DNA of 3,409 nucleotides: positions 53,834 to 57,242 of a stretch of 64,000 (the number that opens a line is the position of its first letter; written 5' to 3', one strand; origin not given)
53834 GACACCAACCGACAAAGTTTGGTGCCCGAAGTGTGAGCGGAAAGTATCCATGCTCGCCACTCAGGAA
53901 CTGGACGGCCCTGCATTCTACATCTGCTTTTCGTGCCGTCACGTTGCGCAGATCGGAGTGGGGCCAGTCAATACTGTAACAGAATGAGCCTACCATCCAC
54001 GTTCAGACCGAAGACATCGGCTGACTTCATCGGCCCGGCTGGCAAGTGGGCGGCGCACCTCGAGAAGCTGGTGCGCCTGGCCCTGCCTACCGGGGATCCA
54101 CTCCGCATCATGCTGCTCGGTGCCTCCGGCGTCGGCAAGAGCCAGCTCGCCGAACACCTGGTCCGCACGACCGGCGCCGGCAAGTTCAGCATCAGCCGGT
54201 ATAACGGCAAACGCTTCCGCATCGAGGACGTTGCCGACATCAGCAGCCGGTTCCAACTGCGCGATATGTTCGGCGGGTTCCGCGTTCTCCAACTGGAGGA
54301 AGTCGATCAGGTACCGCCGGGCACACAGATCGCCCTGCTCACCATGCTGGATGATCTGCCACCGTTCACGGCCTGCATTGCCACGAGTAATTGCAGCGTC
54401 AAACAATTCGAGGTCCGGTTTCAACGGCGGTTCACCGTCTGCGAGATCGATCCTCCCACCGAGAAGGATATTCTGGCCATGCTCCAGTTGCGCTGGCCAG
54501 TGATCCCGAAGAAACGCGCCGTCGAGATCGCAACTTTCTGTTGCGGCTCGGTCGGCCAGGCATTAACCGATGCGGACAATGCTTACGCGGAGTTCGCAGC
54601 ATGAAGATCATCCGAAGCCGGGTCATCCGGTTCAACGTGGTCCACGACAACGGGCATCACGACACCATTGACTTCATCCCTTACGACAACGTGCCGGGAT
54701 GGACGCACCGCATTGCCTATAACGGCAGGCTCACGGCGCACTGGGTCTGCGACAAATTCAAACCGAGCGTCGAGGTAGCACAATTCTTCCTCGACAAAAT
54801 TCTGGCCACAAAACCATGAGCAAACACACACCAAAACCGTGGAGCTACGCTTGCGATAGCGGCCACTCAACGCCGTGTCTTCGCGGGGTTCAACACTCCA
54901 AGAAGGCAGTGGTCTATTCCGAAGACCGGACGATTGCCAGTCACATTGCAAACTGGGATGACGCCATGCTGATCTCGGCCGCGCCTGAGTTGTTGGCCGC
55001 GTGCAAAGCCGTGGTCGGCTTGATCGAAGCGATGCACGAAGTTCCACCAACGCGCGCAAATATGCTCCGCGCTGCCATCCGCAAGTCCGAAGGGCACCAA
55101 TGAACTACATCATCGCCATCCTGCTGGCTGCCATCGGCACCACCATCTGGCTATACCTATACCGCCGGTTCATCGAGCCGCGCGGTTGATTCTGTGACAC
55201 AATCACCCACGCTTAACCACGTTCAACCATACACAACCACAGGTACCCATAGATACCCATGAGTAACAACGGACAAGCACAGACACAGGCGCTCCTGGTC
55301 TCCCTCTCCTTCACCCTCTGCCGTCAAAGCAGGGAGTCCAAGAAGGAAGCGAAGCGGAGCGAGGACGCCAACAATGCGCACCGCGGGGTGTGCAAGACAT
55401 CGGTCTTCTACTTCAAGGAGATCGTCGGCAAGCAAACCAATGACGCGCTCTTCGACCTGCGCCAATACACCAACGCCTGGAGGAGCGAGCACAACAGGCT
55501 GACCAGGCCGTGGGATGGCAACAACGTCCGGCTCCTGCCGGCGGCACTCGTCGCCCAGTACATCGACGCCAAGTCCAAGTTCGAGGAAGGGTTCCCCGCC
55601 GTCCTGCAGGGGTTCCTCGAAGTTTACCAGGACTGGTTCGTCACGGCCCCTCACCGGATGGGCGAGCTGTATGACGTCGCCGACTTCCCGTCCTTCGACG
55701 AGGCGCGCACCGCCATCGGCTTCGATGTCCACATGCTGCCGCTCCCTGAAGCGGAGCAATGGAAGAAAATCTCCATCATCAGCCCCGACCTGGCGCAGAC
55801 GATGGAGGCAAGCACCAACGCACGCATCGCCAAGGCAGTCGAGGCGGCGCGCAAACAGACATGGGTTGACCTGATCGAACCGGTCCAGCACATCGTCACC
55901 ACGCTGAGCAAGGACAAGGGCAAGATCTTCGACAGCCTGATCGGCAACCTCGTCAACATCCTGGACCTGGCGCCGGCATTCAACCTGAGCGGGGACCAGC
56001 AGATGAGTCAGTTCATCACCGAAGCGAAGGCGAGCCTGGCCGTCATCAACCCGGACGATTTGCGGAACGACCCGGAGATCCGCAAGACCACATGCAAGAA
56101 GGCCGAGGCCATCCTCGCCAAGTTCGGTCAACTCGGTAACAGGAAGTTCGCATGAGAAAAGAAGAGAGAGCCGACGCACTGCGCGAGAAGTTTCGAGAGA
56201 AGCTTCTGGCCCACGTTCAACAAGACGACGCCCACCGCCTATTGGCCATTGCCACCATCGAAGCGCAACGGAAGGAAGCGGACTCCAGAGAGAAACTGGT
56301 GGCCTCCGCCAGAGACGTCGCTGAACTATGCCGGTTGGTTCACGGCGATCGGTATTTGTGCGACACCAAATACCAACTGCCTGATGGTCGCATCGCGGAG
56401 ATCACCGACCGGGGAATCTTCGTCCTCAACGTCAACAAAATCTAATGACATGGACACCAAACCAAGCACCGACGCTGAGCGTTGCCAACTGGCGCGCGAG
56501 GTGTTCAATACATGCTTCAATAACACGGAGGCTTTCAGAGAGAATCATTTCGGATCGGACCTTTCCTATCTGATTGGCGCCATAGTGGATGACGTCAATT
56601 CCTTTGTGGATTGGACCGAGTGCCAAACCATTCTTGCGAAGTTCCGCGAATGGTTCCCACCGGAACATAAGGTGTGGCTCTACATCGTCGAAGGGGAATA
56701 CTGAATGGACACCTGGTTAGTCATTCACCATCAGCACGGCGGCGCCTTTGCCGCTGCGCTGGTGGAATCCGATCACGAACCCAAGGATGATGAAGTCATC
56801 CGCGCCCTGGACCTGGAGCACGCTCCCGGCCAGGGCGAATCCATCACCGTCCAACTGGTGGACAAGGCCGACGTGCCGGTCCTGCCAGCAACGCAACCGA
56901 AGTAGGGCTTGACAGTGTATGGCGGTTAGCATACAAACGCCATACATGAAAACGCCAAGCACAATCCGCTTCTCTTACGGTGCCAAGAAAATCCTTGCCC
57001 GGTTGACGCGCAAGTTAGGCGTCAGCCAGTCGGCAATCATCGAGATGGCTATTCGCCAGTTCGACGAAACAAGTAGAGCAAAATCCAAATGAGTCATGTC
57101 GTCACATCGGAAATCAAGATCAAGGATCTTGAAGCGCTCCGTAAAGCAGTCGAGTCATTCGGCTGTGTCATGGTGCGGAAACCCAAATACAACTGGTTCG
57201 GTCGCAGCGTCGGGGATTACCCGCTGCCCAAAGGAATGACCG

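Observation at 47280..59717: A 15-bp dyad-symmetric motif recurs 16 times exactly at gene junctions and supplies both start and stop codons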

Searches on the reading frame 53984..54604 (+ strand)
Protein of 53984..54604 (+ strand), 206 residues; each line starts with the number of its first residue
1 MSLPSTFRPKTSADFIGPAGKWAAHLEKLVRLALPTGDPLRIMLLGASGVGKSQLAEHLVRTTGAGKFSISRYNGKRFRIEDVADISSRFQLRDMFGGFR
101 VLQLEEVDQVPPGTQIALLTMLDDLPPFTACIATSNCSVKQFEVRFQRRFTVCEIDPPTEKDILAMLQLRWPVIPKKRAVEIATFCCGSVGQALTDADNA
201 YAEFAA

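Call 22: search_protein_families(library=pfam, proteins=[window:53984-54604:+], max_evalue=0.01)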
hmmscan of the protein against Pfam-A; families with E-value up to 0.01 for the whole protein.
window:53984-54604:+ (206 aa): 5 families
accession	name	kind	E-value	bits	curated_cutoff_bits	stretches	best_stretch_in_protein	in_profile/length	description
PF07728.20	AAA_5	-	9.1e-05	22.9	22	1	42-124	2-92/139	AAA domain (dynein-related subfamily)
PF00004.35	AAA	-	0.0001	23.2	21.2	1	42-150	1-123/131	ATPase family associated with various cellular activities (AAA)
PF00158.32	Sigma54_activat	-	0.00022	21.4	20.2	0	38-97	21-72/168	Sigma-54 interaction domain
PF13191.12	AAA_16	-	0.0043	18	32.6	1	26-62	12-47/167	AAA ATPase domain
PF13177.12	DNA_pol3_delta2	-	0.0078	16.6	27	0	72-131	75-134/161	DNA polymerase III, delta subunit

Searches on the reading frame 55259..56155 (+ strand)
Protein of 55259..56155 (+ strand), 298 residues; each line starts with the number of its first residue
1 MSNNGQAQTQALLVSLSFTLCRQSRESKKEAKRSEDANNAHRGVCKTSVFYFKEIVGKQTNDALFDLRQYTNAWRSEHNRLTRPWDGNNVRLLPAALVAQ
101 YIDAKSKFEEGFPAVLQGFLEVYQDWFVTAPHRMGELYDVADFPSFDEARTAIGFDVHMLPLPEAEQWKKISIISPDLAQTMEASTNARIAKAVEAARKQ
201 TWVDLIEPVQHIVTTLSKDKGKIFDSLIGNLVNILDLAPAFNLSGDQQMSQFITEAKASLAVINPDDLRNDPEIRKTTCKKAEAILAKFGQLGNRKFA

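Call 10: search_protein_families(library=pfam, proteins=[window:55259-56155:+], max_evalue=0.01)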
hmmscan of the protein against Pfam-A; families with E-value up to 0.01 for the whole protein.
window:55259-56155:+ (298 aa): 0 families

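Call 11: search_protein_families(library=phrogs, proteins=[window:55259-56155:+], max_evalue=0.001)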
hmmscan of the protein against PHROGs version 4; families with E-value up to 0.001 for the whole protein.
window:55259-56155:+ (298 aa): 0 families

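Call 22: search_protein_families(library=pfam, proteins=[window:55259-56155:+], max_evalue=0.01)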
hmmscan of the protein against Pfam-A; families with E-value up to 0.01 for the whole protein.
window:55259-56155:+ (298 aa): 0 families

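Call 23: find_homologous_proteins(query=window:55259-56155:+)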
Query window:55259-56155:+ (298 aa): 51 proteins with E <= 0.001 among 1586 candidates.
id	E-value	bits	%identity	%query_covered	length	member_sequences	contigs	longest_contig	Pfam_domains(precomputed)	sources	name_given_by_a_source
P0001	1.1e-193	660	99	100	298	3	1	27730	-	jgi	jgi:hypothetical protein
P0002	1.3e-137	476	72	100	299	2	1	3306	-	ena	-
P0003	4.8e-137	474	71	100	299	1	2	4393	-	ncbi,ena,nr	ncbi:MAG TPA: hypothetical protein VNU68_02000 [Verrucomicrobiae bacterium]|nr:hypothetical protein 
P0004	1.3e-132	460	66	100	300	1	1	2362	-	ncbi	-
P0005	1.1e-130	453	70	100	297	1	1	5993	-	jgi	jgi:hypothetical protein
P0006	1.6e-130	453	68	100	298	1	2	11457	-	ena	-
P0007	1.9e-130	453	70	100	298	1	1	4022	-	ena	-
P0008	4.8e-128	445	69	96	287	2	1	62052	-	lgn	-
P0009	9.2e-126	437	66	100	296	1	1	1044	-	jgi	jgi:hypothetical protein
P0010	3.6e-120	419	65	100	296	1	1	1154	-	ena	-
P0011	6.2e-119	415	65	97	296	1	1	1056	-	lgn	-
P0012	7.1e-117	408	63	95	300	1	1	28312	-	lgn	-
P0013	4.3e-113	396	62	100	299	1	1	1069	-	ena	-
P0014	3.7e-112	393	61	100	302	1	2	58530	-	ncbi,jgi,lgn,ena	-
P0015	8.5e-111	388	60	97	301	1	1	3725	-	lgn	-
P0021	1.2e-105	371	56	100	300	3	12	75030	-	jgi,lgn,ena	-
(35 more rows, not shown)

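Call 24: find_encoding_contigs(protein=P0008, flank=10000, max_places=2)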
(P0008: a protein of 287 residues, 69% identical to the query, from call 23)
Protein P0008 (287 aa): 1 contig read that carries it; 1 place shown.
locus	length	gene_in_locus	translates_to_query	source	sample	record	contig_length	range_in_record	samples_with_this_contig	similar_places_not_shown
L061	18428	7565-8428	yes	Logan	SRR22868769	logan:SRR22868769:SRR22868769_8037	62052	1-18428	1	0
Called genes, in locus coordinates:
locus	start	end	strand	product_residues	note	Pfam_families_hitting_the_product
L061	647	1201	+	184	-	-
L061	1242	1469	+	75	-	-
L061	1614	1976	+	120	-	-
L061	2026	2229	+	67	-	-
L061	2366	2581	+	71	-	-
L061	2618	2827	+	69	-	-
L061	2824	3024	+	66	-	-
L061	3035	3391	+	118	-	-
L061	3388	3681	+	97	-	-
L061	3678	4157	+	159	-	-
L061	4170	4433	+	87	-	-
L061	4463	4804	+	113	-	-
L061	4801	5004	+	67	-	-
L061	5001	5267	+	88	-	PF27050:Phage_P22_Y8K6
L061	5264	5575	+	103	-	-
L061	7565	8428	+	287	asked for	-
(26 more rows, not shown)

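Call 25: find_encoding_contigs(protein=P0014, flank=10000, max_places=2)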
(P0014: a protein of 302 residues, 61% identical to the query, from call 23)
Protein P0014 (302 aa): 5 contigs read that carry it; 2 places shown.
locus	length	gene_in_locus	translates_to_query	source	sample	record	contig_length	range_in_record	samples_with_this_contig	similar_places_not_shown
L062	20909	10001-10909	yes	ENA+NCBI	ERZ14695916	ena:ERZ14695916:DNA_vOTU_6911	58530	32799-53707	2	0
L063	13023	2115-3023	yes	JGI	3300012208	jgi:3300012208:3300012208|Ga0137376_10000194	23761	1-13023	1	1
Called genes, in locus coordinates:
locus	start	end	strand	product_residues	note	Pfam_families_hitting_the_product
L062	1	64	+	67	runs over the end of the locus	-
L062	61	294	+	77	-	-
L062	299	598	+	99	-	-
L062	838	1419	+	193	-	-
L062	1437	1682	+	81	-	-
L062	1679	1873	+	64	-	-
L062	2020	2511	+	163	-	-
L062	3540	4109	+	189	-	-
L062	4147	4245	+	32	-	-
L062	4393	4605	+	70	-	-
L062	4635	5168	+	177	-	-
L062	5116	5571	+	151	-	-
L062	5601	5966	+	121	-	-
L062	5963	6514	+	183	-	-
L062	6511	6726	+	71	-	-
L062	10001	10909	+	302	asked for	-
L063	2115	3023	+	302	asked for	-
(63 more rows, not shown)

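Call 26: find_encoding_contigs(protein=P0021, flank=10000, max_places=2)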
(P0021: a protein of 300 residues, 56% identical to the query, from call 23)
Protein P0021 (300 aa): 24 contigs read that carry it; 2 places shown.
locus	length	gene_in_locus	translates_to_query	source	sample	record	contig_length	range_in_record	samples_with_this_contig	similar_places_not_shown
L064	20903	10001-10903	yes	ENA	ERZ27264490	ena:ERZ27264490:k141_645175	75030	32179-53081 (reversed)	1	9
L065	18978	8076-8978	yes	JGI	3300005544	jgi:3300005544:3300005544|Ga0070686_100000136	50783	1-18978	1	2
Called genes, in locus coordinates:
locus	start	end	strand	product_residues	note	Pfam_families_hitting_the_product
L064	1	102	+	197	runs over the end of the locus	-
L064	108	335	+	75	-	-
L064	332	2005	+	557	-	PF03796:DnaB_C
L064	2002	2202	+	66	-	-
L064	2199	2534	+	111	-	-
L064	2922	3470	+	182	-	-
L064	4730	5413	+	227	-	-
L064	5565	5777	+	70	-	-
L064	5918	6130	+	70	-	-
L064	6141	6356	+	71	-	-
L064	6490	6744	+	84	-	-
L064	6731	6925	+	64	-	-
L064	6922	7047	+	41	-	-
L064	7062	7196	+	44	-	-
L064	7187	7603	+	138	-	-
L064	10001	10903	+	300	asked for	-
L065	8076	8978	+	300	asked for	-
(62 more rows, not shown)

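Call 40: find_related_loci(query=A2, collection=viral_contigs, flank=10000)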
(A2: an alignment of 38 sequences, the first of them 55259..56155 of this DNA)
Query A2 (298 aa) in viral_contigs; peptide patterns used: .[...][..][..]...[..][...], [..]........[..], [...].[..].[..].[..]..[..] (x = any residue, [..] = any of these).
52 stretches matched a pattern; 5 encode a relative of the query (tblastn E <= 1e-3); 5 distinct loci.
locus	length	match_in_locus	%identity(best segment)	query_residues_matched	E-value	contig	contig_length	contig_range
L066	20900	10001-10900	56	1-298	9e-117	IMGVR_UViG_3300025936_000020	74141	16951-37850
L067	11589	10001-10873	46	9-298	2e-80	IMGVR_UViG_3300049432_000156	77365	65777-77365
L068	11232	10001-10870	47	9-297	7e-77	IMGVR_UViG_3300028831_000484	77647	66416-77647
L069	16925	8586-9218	28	60-289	5e-23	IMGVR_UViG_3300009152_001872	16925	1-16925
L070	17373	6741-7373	28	60-289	5e-23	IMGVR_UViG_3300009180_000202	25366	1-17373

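Call 43: find_related_loci(query=A3, collection=metagenome_contigs, flank=10000)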
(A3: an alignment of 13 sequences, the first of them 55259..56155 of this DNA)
Query A3 (298 aa) in metagenome_contigs; peptide patterns used: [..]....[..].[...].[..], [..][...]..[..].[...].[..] (x = any residue, [..] = any of these).
160 stretches matched a pattern; 7 encode a relative of the query (tblastn E <= 1e-3); 7 distinct loci.
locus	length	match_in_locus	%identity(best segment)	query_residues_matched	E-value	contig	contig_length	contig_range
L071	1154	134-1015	65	2-298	2e-144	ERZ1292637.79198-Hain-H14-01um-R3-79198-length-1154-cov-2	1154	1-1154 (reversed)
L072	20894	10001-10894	61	2-298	2e-121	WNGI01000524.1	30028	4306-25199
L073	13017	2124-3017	61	2-298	2e-121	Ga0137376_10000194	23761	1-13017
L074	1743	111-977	60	9-297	1e-126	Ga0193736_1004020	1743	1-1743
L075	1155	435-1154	62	2-244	4e-111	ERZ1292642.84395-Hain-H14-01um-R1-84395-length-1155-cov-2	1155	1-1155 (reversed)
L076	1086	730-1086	65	2-123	4e-46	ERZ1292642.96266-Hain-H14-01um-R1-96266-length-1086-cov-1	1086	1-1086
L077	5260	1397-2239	24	9-292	7e-23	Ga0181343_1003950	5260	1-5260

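Call 44: find_related_loci(query=A3, collection=genome_contigs, flank=10000)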
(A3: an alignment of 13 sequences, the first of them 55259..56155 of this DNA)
Query A3 (298 aa) in genome_contigs; peptide patterns used: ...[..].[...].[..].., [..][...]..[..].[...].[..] (x = any residue, [..] = any of these).
41 stretches matched a pattern; 1 encode a relative of the query (tblastn E <= 1e-3); 1 distinct loci.
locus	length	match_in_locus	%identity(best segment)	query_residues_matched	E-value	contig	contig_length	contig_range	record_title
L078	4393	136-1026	71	2-298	4e-152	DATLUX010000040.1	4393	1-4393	MAG TPA_asm: Verrucomicrobiia bacterium isolate SMAG_U13177 k141_468605, whole genome shotgun sequence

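Call 46: find_encoding_contigs(protein=P0006, flank=10000, max_places=2)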
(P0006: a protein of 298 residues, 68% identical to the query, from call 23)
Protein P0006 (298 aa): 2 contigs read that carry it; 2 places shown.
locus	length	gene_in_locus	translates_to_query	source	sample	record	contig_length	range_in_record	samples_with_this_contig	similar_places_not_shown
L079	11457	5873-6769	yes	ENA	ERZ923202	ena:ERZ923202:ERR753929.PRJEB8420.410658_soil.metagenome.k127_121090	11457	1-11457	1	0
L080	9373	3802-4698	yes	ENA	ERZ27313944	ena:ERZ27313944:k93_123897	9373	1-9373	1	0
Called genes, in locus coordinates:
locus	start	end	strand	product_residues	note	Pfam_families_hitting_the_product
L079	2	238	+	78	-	?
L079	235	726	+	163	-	-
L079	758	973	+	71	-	-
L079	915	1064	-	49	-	-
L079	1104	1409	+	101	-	-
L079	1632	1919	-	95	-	-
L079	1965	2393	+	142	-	-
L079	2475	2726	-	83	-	-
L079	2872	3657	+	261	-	-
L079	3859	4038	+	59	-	-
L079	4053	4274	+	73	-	-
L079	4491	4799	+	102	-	-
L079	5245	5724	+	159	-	-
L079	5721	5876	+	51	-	-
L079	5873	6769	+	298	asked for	-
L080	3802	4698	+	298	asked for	-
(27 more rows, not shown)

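Call 47: find_encoding_contigs(protein=P0012, flank=10000, max_places=2)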
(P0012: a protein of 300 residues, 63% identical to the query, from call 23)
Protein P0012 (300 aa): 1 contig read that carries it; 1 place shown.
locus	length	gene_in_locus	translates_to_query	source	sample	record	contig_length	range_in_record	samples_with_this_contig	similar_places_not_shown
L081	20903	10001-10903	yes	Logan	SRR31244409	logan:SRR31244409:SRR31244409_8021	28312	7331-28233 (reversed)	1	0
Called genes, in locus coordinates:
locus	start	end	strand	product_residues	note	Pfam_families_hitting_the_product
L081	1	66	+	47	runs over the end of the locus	?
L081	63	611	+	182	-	-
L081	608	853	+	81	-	-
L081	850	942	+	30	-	-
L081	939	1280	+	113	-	-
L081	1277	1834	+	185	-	PF14791:DNA_pol_B_thumb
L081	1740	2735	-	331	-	-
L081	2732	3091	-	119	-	-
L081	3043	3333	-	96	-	-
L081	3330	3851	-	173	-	-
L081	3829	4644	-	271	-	-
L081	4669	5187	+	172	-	PF04480:DUF559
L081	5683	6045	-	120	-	-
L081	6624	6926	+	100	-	-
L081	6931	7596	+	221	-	PF13177:DNA_pol3_delta2 (faint), PF00005:ABC_tran (weak), PF13401:AAA_22 (faint), PF00004:AAA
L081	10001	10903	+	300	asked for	-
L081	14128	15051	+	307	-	PF00589:Phage_integrase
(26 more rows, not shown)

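Call 48: find_encoding_contigs(protein=P0005, flank=10000, max_places=2)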
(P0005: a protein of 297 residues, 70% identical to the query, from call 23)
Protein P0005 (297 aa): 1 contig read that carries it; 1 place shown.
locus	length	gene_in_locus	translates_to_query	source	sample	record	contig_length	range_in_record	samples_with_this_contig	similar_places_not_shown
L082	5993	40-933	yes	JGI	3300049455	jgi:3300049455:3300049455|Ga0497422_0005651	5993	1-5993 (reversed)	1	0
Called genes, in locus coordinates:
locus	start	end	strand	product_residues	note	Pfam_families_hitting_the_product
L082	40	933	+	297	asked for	-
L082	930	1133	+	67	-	-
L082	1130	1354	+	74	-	-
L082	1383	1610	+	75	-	-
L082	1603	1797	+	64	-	-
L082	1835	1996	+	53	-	-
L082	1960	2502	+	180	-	-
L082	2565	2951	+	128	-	-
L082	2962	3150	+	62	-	PF11211:DUF2997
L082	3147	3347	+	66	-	-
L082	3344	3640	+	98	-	-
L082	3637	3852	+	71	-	-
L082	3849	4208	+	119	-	-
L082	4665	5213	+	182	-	-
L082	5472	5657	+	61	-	-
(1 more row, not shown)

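Call 62: find_encoding_contigs(protein=P0001, flank=10000, max_places=3)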
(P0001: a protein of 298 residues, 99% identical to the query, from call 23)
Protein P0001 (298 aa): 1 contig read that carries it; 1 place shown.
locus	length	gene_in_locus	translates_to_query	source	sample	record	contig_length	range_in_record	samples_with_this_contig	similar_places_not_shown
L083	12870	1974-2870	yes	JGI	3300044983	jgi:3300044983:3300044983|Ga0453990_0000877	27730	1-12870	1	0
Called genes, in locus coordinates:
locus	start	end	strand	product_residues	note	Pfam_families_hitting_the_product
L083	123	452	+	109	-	PF25735:Phage_L5_gp82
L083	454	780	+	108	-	-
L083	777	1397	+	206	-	PF00004:AAA (weak), PF07728:AAA_5 (faint)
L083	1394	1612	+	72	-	-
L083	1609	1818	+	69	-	-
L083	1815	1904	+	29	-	-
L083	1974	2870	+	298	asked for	-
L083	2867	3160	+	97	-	-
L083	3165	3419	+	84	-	-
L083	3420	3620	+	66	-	-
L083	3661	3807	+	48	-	-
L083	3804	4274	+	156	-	-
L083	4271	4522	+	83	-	-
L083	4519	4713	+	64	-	PF11211:DUF2997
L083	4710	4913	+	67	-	-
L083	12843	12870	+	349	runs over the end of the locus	PF00589:Phage_integrase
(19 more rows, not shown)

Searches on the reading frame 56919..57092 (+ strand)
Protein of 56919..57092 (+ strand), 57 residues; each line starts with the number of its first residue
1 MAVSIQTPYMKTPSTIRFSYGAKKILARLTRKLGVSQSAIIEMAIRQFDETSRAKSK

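Call 22: search_protein_families(library=pfam, proteins=[window:56919-57092:+], max_evalue=0.01)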
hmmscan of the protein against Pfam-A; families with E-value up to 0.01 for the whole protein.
window:56919-57092:+ (57 aa): 1 family
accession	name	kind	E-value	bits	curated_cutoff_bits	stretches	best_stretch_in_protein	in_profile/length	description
PF01402.27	RHH_1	-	0.00016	21.9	20.5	1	23-47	11-35/39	Ribbon-helix-helix protein, copG family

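Call 107: search_protein_families(library=phrogs, proteins=[window:56946-57092:+], max_evalue=1)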
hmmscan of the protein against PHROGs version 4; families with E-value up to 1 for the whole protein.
window:56946-57092:+ (48 aa): 3 families
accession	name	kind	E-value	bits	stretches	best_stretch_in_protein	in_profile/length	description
phrog_3887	-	transcription regulation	0.0003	21.4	1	17-43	33-59/61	transcriptional regulator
phrog_876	-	transcription regulation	0.1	13.1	1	5-47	70-112/239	transcriptional repressor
phrog_36686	-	unknown function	0.23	12.6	1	9-24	19-34/51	-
